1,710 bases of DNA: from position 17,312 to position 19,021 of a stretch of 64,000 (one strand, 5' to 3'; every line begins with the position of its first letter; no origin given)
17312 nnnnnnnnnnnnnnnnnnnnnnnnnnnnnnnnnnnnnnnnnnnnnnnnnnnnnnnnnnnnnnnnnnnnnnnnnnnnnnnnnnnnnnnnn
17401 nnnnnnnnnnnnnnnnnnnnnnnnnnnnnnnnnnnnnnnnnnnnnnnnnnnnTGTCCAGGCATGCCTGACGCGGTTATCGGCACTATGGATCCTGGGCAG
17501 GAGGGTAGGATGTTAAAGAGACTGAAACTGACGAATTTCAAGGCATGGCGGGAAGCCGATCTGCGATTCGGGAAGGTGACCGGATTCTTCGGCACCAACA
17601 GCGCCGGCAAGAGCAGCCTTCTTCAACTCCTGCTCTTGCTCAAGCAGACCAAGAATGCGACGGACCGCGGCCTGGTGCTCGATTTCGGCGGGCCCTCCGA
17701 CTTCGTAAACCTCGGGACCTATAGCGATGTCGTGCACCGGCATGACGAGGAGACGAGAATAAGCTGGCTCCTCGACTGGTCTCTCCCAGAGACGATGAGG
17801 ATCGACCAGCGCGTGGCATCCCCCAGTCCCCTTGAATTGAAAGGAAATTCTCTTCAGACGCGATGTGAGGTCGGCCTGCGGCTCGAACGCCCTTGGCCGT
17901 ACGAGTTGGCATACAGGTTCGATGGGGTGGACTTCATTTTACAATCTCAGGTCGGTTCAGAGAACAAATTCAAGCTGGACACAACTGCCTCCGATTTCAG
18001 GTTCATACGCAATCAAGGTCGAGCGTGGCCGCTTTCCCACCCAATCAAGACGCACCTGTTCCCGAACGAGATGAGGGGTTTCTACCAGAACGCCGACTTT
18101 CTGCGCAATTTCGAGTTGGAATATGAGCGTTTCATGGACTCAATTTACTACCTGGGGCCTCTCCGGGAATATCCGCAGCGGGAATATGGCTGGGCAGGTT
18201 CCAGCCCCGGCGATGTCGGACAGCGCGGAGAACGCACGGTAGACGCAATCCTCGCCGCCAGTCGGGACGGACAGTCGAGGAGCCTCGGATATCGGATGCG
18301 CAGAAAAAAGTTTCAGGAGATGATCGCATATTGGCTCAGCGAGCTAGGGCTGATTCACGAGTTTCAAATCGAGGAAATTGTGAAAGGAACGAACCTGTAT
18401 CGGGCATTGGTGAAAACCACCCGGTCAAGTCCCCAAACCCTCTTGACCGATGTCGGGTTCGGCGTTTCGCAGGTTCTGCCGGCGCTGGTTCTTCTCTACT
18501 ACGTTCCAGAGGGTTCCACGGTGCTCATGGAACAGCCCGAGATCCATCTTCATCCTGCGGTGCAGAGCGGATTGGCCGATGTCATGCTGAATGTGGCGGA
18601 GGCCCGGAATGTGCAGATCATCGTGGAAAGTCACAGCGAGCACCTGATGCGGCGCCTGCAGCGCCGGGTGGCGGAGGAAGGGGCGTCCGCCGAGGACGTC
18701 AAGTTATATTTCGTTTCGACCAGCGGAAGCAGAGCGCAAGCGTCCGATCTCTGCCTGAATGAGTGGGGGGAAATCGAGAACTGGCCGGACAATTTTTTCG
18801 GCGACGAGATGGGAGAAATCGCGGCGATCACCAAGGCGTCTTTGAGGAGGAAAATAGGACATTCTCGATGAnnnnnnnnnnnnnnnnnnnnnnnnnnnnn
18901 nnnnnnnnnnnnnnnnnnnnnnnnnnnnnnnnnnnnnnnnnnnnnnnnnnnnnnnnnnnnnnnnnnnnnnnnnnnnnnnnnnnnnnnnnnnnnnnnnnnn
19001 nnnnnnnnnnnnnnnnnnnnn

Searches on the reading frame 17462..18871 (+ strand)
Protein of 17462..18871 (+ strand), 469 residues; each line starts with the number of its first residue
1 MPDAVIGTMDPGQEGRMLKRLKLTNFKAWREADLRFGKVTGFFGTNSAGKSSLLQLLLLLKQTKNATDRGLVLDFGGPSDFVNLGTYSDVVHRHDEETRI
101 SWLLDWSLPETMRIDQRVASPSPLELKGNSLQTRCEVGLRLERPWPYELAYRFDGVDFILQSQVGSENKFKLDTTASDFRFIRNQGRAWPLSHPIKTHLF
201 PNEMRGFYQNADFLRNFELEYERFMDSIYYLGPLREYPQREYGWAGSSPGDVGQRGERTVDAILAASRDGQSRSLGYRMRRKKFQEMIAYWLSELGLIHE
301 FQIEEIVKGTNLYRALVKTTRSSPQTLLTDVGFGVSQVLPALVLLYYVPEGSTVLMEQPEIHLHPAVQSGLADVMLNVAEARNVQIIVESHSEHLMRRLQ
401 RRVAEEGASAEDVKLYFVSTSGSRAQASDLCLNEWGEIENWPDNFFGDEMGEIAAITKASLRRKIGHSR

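Call 3: search_protein_families(library=pfam, proteins=[window:17462-18871:+], max_evalue=0.01)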
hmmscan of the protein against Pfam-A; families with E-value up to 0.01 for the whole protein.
window:17462-18871:+ (469 aa): 6 families
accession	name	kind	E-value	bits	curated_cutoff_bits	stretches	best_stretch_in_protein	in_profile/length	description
PF13175.12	AAA_15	-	2.9e-23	83.5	32.1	2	317-395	291-373/374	AAA ATPase domain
PF13304.12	AAA_21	-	4.3e-19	70.1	27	2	327-396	234-303/304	AAA domain, putative AbiEii toxin, Type IV TA system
PF12476.13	DUF3696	-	1.6e-08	35.1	22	1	410-454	3-50/52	Protein of unknown function (DUF3696)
PF13476.12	AAA_23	-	0.00018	22.7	27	1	20-59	1-41/201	AAA domain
PF02463.25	SMC_N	-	0.0018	18.2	40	0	17-57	1-44/220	RecF/RecN/SMC N terminal domain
PF00005.33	ABC_tran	-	0.0043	18.1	25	0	33-63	7-37/137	ABC transporter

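Call 4: search_protein_families(library=ncbifam, proteins=[window:17462-18871:+], max_evalue=0.01)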
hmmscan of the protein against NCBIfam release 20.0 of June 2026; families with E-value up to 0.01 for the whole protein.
window:17462-18871:+ (469 aa): 7 families
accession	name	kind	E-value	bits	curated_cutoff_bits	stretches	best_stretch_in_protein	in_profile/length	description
NF047739.1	antiphage_MADS3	equivalog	2e-09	37.1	420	1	17-141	1-122/427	methylation-associated defense system AAA family ATPase MAD3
NF041760.1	PtuA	equivalog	1.3e-05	24.4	500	0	17-55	51-90/524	retron Ec78 anti-phage system effector ATPase PtuA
TIGR00611.2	recf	equivalog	2.9e-05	23.4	172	1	18-63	1-47/339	DNA replication/repair protein RecF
NF002572.0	PRK02224.1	equivalog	0.00013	20.4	1087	1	18-55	3-41/888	DNA double-strand break repair ATPase Rad50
NF041035.1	Rad50_Halo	equivalog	0.00062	18.2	1000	1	18-56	3-42/883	DNA double-strand break repair ATPase Rad50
NF038234.1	retron_eff_Eco8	equivalog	0.0028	16.3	250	0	353-401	275-330/679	retron Eco8 family effector endonuclease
TIGR02211.1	LolD_lipo_ex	equivalog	0.0097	15.4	307.75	0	349-403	158-212/221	lipoprotein-releasing ABC transporter ATP-binding protein LolD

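Call 5: search_protein_families(library=padloc, proteins=[window:17462-18871:+], max_evalue=0.01)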
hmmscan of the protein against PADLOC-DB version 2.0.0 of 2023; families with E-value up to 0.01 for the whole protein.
window:17462-18871:+ (469 aa): 115 families (the best 25 are shown)
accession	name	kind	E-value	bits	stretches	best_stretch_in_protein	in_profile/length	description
PDLC04148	HEC-03B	-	2.1e-202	671.1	1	17-466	1-454/458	-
PDLC03878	NsnB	-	1.7e-62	210.2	1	17-447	1-333/345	-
PDLC04707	PDC-M55A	-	7.5e-51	171.4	1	18-464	3-417/421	-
PDLC02979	AriA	-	5.3e-26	90.3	2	312-395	290-372/373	-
PDLC02980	AriA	-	3.2e-19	68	2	326-396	233-303/304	-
PDLC04178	HEC-01A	-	4.7e-16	56.8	2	16-62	7-53/399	-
PDLC04392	PDC-M07A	-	5.7e-15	53.3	2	17-119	1-103/432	-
PDLC04180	HEC-01A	-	8.3e-15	52.8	2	342-424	263-342/382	-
PDLC04391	PDC-M07A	-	9.2e-15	52.5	2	17-66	1-50/412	-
PDLC04175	HEC-01A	-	1.6e-13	48.5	2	16-86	4-74/363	-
PDLC04179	HEC-01A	-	8.5e-13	46.2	2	339-399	348-408/459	-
PDLC04177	HEC-01A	-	1.1e-12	45.7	2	337-401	283-345/393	-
PDLC04393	PDC-M07A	-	1.9e-12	44.9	2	17-68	1-52/435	-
PDLC02981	AriAB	-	7.3e-12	42.8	1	348-397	328-378/694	-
PDLC04135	mad3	-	7e-11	40.3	1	17-161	1-142/374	mads_3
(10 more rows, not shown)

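Call 6: search_protein_families(library=phrogs, proteins=[window:17462-18871:+], max_evalue=0.01)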
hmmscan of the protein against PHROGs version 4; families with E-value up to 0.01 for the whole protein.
window:17462-18871:+ (469 aa): 10 families
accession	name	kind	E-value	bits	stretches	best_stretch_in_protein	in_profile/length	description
phrog_21420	-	unknown function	1.5e-61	209.7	2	224-464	392-641/654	-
phrog_3940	-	unknown function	7.1e-15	55.8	2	350-421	253-318/537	-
phrog_4747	-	unknown function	1e-13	52.3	2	354-395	337-378/610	-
phrog_8323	-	unknown function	7.7e-09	35.6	1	350-399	321-368/623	-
phrog_14430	-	unknown function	8.4e-09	36.1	1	338-417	325-402/444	-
phrog_9802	-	unknown function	1.6e-06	28.4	1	331-398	256-330/438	-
phrog_8066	-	unknown function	2.2e-05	24.5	1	337-401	369-434/522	-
phrog_7507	-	unknown function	6.2e-05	23.5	0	18-59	4-46/483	-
phrog_77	-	DNA, RNA and nucleotide metabolism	0.00051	19.6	1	17-57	297-340/967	SbcC-like subunit of palindrome specific endonuclease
phrog_1499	-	unknown function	0.0076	16.6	0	19-54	6-42/427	-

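Call 25: search_dna_similar(query=window:17510-18868:+, collection=plasmids, mode=protein, max_rows=40, max_evalue=1e-20)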
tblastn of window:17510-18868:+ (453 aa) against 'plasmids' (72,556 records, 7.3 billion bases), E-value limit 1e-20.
Records with a match: 22; places in all: 22; records where one place covers at least 80% of the query: 11.
Best place of each record, by identity: <60% 22.
By first word of the organism name: Bacillus 8; Aeromonas 6; Acinetobacter 3; Rhodococcus 2; Azotobacter 1; Tistrella 1; Azospirillum 1.
By predicted mobility (MOB-suite, as given by PLSDB): non-mobilizable 11; conjugative 6; mobilizable 5.
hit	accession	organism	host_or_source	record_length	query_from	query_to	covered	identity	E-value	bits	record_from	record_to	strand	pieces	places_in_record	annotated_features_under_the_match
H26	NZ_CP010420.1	Azotobacter chroococcum NCIMB 8003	cell culture,soil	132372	1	447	99%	45.3%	1e-101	340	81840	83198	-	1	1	DUF3696 domain-containing protein | DEAD/DEAH box helicase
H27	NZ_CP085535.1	Aeromonas salmonicida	Brook charr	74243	1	448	99%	43.7%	8e-98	328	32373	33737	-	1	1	DUF3696 domain-containing protein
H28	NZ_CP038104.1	Aeromonas salmonicida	Salvelinus fontinalis,whole organism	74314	1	448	99%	43.7%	8e-98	328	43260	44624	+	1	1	DUF3696 domain-containing protein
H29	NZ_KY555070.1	Aeromonas salmonicida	-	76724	1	448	99%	43.7%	8e-98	328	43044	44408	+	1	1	DUF3696 domain-containing protein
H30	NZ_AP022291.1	Aeromonas veronii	-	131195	1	448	99%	43.5%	1e-98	331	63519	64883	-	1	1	DUF3696 domain-containing protein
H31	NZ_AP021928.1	Aeromonas caviae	-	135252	1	448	99%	43.5%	1e-98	331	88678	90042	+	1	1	DUF3696 domain-containing protein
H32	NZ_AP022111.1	Aeromonas caviae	-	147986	1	448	99%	43.5%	1e-98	331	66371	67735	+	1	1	DUF3696 domain-containing protein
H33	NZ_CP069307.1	Rhodococcus aetherivorans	monoisolate,Minnesota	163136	1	437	96%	37.9%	6e-66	236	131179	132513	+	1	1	DUF3696 domain-containing protein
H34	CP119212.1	Acinetobacter soli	Homo sapiens,blood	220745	1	453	98%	33.3%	9e-40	191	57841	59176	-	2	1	AAA family ATPase | DUF3696 domain-containing protein | hypothetical protein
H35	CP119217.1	Acinetobacter soli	Homo sapiens,blood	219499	1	453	98%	33.3%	9e-40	191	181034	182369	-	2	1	AAA family ATPase | DUF3696 domain-containing protein | hypothetical protein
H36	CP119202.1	Acinetobacter soli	Homo sapiens,blood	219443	1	453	98%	33.3%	9e-40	191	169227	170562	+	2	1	AAA family ATPase | DUF3696 domain-containing protein | hypothetical protein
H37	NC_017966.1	Tistrella mobilis KA081020-065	-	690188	213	437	50%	41.1%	4e-30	131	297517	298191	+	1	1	AAA family ATPase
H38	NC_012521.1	Rhodococcus opacus B4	-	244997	208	449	53%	35.4%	9e-23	109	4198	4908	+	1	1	AAA family ATPase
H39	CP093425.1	Bacillus pacificus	cell culture,sufu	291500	208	453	54%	28.6%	3e-23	110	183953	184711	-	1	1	DUF3696 domain-containing protein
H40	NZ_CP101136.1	Bacillus paranthracis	single cell,soil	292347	208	453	54%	28.6%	3e-23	110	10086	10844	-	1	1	DUF3696 domain-containing protein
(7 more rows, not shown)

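Call 28: get_annotated_region(hit=H26, flank=5000)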
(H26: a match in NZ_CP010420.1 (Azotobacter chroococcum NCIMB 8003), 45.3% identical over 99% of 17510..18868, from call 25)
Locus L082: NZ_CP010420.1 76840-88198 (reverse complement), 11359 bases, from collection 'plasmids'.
description: Azotobacter chroococcum NCIMB 8003 plasmid pAcX50e, complete sequence
organism: Azotobacter chroococcum NCIMB 8003 (NCBI taxid 1328314)
taxonomy: Bacteria; Pseudomonadota; Gammaproteobacteria; Pseudomonadales; Pseudomonadaceae; Azotobacter; Azotobacter chroococcum; Azotobacter chroococcum NCIMB 8003
host: -; source: cell culture,soil; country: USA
typing (MOB-suite, as given by PLSDB): mobilizable; replicon rep_cluster_1301; relaxase MOBH
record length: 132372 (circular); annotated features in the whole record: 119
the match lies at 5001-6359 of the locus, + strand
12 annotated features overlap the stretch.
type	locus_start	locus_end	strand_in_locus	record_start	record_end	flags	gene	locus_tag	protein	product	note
CDS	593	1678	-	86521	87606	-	-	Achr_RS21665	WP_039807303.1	IS5 family transposase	-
CDS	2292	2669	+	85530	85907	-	-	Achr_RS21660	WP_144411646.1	hypothetical protein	-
CDS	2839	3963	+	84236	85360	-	-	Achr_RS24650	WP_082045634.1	DUF3800 domain-containing protein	-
CDS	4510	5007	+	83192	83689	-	-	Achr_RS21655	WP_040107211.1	DEAD/DEAH box helicase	-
CDS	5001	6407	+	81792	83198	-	-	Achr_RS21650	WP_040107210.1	DUF3696 domain-containing protein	-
CDS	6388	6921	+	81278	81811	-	-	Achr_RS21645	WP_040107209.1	hypothetical protein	-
CDS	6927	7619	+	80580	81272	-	-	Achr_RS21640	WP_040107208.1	RNA ligase family protein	-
CDS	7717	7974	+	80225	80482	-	-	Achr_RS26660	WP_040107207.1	hypothetical protein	-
CDS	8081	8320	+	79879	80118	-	-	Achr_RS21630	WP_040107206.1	hypothetical protein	-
CDS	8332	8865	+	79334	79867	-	-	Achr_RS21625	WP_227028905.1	hypothetical protein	-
CDS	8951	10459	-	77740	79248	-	-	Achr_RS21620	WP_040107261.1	3'-5' exonuclease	-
CDS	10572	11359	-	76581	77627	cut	-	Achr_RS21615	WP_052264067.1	MBL fold metallo-hydrolase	-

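Call 29: get_annotated_region(hit=H30, flank=5000)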
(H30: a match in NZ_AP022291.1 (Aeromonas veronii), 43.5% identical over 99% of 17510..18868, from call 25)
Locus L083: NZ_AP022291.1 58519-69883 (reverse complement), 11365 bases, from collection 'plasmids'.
description: Aeromonas veronii strain WP9-W18-ESBL-04 plasmid pWP9-W18-ESBL-04_1, complete sequence
organism: Aeromonas veronii (NCBI taxid 654)
taxonomy: Bacteria; Pseudomonadota; Gammaproteobacteria; Aeromonadales; Aeromonadaceae; Aeromonas; Aeromonas veronii
host: -; source: -; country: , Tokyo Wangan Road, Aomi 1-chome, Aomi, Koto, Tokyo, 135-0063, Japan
typing (MOB-suite, as given by PLSDB): conjugative; replicon rep_cluster_1169; relaxase MOBF; mating-pair formation MPF_F
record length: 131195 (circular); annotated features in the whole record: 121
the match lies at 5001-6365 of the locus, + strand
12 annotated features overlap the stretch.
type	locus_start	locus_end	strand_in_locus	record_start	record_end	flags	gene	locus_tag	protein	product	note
CDS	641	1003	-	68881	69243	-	-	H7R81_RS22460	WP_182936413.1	DNA repair protein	-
CDS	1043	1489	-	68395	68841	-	radC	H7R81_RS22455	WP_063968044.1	DNA repair protein RadC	GO:0006281 - DNA repair [Evidence IEA]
CDS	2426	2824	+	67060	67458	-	-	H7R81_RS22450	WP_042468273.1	DUF6088 family protein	-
CDS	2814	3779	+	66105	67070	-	-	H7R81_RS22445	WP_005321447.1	nucleotidyl transferase AbiEii/AbiGii toxin family protein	-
CDS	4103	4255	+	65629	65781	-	-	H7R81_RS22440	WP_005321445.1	Hok/Gef family protein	-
CDS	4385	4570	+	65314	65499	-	-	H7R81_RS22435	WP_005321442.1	hypothetical protein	-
CDS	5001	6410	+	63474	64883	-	-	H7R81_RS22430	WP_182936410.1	DUF3696 domain-containing protein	-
CDS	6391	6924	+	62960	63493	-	-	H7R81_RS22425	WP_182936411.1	hypothetical protein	-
CDS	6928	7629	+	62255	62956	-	-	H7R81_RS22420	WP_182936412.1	RNA ligase family protein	-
CDS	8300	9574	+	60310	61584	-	-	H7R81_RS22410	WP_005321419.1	metallophosphoesterase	-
CDS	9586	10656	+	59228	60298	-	-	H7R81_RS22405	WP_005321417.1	GTPase-associated system all-helical protein GASH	-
CDS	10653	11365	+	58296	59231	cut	-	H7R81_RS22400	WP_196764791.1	hypothetical protein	-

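Call 30: get_annotated_region(hit=H33, flank=4000)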
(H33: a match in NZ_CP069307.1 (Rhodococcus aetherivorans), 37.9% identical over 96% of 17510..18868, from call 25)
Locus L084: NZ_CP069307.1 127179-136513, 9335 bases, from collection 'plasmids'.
description: Rhodococcus aetherivorans isolate PSBB011 plasmid unnamed, complete sequence
organism: Rhodococcus aetherivorans (NCBI taxid 191292)
taxonomy: Bacteria; Actinomycetota; Actinomycetes; Mycobacteriales; Nocardiaceae; Rhodococcus; Rhodococcus aetherivorans
host: -; source: monoisolate,Minnesota; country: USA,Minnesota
typing (MOB-suite, as given by PLSDB): conjugative; relaxase MOBF; mating-pair formation MPF_T
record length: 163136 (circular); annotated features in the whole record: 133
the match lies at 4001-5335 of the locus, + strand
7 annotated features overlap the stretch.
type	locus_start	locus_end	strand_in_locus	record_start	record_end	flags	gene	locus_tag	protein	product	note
CDS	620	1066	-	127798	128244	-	-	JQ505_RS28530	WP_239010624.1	ABC transporter permease subunit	GO:0055085 - transmembrane transport [Evidence IEA]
CDS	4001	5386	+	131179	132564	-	-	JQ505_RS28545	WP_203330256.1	DUF3696 domain-containing protein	-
CDS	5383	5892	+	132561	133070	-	-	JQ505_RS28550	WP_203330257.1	hypothetical protein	-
CDS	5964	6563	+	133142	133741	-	-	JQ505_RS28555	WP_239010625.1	RNA ligase family protein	-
CDS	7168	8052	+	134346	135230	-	-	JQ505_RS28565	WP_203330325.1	nucleotide-binding protein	-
CDS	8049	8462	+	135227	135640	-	-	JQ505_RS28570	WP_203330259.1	hypothetical protein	-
CDS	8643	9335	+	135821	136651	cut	-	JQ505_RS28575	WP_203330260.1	hypothetical protein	-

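Call 31: get_annotated_region(hit=H34, flank=4000)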
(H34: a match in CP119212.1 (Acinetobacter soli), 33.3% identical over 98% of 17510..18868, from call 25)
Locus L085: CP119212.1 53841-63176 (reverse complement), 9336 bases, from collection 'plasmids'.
description: Acinetobacter soli strain AS903-1 plasmid pAS903-1-2, complete sequence
organism: Acinetobacter soli (NCBI taxid 487316)
taxonomy: Bacteria; Pseudomonadota; Gammaproteobacteria; Moraxellales; Moraxellaceae; Acinetobacter; Acinetobacter soli
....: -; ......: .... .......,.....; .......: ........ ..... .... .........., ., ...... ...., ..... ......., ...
typing (MOB-suite, as given by PLSDB): mobilizable; replicon rep_cluster_639; relaxase MOBP
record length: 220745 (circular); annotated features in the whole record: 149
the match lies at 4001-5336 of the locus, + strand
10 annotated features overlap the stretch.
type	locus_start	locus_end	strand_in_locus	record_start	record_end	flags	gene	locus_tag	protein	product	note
CDS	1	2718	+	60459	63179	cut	-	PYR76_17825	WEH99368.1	N-6 DNA methylase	-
CDS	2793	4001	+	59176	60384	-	-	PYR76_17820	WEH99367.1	hypothetical protein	-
CDS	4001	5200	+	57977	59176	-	-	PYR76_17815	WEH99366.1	AAA family ATPase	-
CDS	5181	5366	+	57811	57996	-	-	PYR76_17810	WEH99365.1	DUF3696 domain-containing protein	-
CDS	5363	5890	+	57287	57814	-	-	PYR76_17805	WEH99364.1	hypothetical protein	-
CDS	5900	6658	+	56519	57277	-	-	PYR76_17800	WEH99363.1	HNH endonuclease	-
CDS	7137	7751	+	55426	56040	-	-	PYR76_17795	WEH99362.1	hypothetical protein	-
CDS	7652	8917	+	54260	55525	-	-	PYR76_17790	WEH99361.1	hypothetical protein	-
CDS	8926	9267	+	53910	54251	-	-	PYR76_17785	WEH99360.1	hypothetical protein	-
CDS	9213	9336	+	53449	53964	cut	-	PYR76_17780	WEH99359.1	hypothetical protein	-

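Call 32: get_annotated_region(hit=H27, flank=4000)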
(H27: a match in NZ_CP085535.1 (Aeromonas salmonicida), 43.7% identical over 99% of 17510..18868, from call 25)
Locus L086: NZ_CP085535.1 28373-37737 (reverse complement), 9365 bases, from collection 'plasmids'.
description: Aeromonas salmonicida subsp. salmonicida strain 890054 plasmid pAsa9-like, complete sequence
organism: Aeromonas salmonicida (NCBI taxid 29491)
taxonomy: Bacteria; Pseudomonadota; Gammaproteobacteria; Aeromonadales; Aeromonadaceae; Aeromonas; Aeromonas salmonicida
host: -; source: Brook charr; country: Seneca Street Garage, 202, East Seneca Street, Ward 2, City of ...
typing (MOB-suite, as given by PLSDB): conjugative; replicon rep_cluster_1169; relaxase MOBF; mating-pair formation MPF_F
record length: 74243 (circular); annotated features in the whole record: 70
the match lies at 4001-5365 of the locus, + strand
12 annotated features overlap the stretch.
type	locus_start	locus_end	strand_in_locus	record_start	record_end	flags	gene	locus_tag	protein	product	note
CDS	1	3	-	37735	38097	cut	-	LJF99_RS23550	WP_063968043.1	hypothetical protein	-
CDS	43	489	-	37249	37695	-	radC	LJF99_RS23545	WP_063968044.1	DNA repair protein RadC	GO:0006281 - DNA repair [Evidence IEA]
CDS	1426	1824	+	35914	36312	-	-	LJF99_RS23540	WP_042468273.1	DUF6088 family protein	-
CDS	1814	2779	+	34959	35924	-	-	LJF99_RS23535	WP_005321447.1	nucleotidyl transferase AbiEii/AbiGii toxin family protein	-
CDS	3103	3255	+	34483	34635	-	-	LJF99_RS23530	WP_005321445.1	Hok/Gef family protein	-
CDS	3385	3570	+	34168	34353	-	-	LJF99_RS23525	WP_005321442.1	hypothetical protein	-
CDS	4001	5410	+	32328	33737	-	-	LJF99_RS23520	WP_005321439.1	DUF3696 domain-containing protein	-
CDS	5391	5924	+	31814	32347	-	-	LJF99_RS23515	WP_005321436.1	hypothetical protein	-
CDS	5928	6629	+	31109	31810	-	-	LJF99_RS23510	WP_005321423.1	RNA ligase family protein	-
CDS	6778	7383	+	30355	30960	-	-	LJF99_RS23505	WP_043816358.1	recombinase family protein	GO:0006310 - DNA recombination [Evidence IEA]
CDS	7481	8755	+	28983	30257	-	-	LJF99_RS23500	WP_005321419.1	metallophosphoesterase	-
CDS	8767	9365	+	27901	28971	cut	-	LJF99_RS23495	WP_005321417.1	GTPase-associated system all-helical protein GASH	-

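Call 60: find_related_loci(query=A4, collection=metagenome_contigs, flank=5000)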
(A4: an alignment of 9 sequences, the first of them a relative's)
Query A4 (177 aa) in metagenome_contigs; peptide patterns used: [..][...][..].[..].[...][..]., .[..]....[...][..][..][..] (x = any residue, [..] = any of these).
600 stretches matched a pattern (row limit reached: there are more); 407 encode a relative of the query (tblastn E <= 1e-3); the best 80 are kept; 80 distinct loci.
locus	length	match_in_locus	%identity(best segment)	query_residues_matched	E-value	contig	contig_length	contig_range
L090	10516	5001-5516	73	5-177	7e-87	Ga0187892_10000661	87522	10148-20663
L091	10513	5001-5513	73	5-177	8e-84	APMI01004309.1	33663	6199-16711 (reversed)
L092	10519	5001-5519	72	4-177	1e-83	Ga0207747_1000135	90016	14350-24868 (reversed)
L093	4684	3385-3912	69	1-177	1e-82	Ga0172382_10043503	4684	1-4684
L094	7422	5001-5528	69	1-177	2e-81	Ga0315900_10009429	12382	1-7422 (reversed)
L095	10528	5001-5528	70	1-177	1e-81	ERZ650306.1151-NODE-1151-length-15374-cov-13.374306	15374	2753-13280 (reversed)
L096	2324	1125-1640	73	5-177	6e-83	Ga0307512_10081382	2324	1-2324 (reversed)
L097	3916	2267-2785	71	4-177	1e-80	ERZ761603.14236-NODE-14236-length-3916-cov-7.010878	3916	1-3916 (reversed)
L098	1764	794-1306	72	5-177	1e-83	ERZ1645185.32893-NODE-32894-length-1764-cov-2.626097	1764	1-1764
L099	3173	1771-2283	71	5-177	2e-80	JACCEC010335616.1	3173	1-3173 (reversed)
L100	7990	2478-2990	69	5-177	3e-79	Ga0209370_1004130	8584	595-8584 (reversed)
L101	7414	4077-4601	68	1-177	1e-79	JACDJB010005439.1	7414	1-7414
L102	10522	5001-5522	71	4-177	1e-78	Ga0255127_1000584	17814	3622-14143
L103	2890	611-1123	69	5-177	1e-78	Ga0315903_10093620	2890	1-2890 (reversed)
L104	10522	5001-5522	70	4-177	1e-77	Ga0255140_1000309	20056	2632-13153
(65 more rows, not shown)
